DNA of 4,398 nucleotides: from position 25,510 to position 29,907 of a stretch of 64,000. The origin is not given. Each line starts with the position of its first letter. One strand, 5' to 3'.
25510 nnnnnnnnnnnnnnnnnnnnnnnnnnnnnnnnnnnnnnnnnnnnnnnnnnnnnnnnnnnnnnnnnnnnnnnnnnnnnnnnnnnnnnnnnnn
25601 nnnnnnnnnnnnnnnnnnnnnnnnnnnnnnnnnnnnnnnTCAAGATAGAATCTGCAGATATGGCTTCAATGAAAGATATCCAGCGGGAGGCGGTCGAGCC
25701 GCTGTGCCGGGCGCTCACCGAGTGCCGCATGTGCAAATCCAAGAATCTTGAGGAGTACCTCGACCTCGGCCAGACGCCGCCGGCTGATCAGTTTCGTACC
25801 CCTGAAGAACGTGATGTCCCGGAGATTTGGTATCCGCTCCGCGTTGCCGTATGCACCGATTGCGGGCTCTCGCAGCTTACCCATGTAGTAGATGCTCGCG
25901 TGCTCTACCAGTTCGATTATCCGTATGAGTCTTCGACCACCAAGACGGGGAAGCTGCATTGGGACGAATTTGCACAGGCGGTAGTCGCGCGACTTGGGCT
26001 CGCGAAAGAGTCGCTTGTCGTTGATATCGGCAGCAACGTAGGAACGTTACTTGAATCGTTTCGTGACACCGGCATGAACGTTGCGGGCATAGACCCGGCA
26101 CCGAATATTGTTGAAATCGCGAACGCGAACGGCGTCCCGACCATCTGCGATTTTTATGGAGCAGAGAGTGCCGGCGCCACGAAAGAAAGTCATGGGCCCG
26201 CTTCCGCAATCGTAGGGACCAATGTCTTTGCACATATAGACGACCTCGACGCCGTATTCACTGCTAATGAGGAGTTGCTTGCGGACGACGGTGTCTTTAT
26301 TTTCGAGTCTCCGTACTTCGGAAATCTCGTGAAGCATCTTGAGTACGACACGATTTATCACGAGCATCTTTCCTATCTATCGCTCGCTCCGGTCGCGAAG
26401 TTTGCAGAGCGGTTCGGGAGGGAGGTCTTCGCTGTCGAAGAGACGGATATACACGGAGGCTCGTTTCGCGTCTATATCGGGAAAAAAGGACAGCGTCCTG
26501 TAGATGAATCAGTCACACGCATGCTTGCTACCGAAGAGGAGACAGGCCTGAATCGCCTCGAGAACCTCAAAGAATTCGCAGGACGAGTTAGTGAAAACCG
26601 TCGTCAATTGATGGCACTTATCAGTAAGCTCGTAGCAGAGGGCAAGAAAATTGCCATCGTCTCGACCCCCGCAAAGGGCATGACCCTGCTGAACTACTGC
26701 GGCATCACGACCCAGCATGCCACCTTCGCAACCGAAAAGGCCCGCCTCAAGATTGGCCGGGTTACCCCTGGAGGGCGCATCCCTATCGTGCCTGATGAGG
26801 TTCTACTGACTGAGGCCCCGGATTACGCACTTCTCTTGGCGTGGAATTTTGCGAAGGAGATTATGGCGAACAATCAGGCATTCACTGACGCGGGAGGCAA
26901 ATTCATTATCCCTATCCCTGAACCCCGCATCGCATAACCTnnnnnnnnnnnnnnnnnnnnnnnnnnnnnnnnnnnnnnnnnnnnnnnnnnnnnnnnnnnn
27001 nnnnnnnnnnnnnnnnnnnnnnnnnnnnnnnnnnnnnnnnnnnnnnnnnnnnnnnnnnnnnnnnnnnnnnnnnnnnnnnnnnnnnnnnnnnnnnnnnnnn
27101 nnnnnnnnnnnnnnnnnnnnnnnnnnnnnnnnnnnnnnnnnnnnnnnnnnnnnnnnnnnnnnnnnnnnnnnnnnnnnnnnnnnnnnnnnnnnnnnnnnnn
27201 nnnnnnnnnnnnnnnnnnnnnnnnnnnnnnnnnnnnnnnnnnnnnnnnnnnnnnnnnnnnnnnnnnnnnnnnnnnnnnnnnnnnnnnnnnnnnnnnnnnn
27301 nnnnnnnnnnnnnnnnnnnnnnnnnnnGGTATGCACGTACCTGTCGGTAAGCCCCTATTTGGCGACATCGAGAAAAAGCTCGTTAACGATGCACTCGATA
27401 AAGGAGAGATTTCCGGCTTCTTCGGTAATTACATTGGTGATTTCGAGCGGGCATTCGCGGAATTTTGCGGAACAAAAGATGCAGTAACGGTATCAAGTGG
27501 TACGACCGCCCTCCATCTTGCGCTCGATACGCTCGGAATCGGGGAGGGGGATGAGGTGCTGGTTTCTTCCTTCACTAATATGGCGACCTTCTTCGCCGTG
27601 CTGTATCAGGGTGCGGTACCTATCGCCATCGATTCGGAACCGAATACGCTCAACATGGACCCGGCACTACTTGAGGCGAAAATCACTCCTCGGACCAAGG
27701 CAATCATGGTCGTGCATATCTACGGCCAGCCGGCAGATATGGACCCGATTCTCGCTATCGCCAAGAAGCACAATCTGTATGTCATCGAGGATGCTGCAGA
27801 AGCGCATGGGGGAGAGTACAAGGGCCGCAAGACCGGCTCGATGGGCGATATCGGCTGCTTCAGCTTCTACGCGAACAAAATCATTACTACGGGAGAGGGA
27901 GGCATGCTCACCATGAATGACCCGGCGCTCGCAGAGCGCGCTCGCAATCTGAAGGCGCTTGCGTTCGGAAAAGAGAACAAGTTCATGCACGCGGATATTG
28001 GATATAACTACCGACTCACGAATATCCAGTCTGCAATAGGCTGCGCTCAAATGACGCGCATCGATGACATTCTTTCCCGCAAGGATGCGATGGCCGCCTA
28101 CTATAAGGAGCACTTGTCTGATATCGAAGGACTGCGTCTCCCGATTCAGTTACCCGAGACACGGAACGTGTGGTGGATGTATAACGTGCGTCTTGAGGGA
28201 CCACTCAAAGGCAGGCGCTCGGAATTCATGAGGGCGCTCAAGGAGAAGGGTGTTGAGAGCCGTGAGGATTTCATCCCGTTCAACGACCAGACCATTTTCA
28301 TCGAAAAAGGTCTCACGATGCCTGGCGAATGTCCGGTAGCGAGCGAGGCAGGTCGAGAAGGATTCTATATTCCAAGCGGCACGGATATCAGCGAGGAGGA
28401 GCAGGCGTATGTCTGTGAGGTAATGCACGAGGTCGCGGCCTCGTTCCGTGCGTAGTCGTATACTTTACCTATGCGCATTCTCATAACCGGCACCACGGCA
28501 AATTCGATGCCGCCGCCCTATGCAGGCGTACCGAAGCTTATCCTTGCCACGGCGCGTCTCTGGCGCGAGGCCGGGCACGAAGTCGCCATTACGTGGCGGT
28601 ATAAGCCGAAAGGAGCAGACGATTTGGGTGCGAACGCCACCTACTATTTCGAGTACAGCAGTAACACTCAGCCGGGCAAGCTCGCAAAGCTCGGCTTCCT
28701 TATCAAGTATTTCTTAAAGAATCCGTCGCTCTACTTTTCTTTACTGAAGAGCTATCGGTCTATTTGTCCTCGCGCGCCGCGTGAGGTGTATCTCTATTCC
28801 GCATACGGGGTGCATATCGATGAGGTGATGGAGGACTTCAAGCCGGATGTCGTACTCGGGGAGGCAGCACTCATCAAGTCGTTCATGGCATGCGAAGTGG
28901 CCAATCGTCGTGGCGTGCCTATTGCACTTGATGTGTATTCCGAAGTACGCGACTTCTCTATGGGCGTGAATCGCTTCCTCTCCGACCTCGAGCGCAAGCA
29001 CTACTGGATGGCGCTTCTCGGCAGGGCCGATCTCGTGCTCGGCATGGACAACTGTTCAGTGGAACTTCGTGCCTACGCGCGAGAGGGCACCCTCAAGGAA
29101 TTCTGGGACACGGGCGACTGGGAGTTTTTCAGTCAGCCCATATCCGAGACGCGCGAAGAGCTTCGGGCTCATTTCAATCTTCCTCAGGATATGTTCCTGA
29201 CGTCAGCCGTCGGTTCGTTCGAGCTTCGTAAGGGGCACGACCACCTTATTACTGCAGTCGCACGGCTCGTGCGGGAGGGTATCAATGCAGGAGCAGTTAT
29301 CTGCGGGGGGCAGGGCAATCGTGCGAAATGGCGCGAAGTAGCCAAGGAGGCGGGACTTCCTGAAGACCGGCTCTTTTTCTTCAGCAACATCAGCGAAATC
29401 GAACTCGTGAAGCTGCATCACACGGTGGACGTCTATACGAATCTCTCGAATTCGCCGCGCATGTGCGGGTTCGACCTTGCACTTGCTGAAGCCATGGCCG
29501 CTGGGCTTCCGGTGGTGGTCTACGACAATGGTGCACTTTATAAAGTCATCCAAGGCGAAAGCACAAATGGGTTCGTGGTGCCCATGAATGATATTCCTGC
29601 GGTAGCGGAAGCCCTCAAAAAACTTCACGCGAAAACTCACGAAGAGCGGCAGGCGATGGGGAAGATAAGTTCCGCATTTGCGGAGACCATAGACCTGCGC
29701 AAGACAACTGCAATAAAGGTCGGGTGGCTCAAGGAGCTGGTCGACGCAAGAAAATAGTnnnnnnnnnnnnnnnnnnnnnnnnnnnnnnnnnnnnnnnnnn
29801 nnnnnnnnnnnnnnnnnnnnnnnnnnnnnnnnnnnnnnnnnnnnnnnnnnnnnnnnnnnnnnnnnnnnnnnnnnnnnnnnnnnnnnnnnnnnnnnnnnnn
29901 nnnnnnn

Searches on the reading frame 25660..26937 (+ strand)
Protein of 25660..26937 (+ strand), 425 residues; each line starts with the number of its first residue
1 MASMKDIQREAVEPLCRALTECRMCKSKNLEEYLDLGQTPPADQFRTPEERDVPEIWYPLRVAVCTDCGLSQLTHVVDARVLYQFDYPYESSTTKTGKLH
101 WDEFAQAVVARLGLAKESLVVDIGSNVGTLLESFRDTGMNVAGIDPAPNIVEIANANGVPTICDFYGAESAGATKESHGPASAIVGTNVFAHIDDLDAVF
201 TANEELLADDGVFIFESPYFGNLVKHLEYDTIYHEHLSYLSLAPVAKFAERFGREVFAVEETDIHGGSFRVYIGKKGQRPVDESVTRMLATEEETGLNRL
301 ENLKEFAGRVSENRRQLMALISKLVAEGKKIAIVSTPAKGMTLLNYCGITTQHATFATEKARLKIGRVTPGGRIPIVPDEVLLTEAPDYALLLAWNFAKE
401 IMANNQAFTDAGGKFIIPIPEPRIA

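Call 19: search_protein_families(library=pfam, proteins=[window:25660-26937:+], max_evalue=0.001)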
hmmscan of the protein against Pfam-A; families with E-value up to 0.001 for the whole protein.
window:25660-26937:+ (425 aa): 6 families
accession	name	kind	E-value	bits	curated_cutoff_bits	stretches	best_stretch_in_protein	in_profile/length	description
PF08484.17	Methyltransf_14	-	1.6e-51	174.7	23.5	1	264-420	2-160/160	C-methyltransferase C-terminal domain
PF08421.16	Methyltransf_13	-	2.1e-23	82.7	31.3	1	22-83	1-62/62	Putative zinc binding domain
PF13489.12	Methyltransf_23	-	1e-15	58.3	27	1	103-256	7-161/164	Methyltransferase domain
PF08242.18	Methyltransf_12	-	2.7e-06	28.5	30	1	121-213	1-98/98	Methyltransferase domain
PF08241.18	Methyltransf_11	-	2.1e-05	25.5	21.2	1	121-215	1-95/95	Methyltransferase domain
PF13649.12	Methyltransf_25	-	0.00057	21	27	0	120-211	1-97/97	Methyltransferase domain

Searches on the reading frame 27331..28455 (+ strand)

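Call 19: search_protein_families(library=pfam, proteins=[window:27331-28455:+], max_evalue=0.001)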
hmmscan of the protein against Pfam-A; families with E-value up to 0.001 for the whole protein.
window:27331-28455:+ (374 aa): 5 families
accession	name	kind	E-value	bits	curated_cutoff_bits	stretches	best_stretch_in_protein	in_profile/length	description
PF01041.23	DegT_DnrJ_EryC1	-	1.9e-116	389.7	19.8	1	14-365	7-359/360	DegT/DnrJ/EryC1/StrS aminotransferase family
PF01212.27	Beta_elim_lyase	-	1.4e-08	34.9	27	1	37-267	36-270/288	Beta-eliminating lyase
PF00155.27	Aminotran_1_2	-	3.5e-08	33.5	19.7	1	16-156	24-187/361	Aminotransferase class I and II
PF00266.25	Aminotran_5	-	1.3e-05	24.8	21.5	1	39-270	49-299/371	Aminotransferase class-V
PF01053.26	Cys_Met_Meta_PP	-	4.7e-05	22.5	27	1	38-155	57-174/381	Cys/Met metabolism PLP-dependent enzyme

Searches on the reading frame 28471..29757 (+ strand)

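Call 19: search_protein_families(library=pfam, proteins=[window:28471-29757:+], max_evalue=0.001)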
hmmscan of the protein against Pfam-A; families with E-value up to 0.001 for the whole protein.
window:28471-29757:+ (428 aa): 4 families
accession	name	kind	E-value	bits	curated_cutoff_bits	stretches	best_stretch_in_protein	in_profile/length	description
PF00534.26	Glycos_transf_1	-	6.7e-25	88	26.4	1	228-398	2-167/172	Glycosyl transferases group 1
PF13692.12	Glyco_trans_1_4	-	5.2e-19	69.4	27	1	246-386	6-140/142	Glycosyl transferases group 1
PF20706.3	GT4-conflict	-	6.2e-06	25.9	26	1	253-406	211-375/385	Family 4 Glycosyltransferase in conflict systems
PF13579.12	Glyco_trans_4_4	-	0.00022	22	29.7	0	22-190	5-132/158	Glycosyl transferase 4-like domain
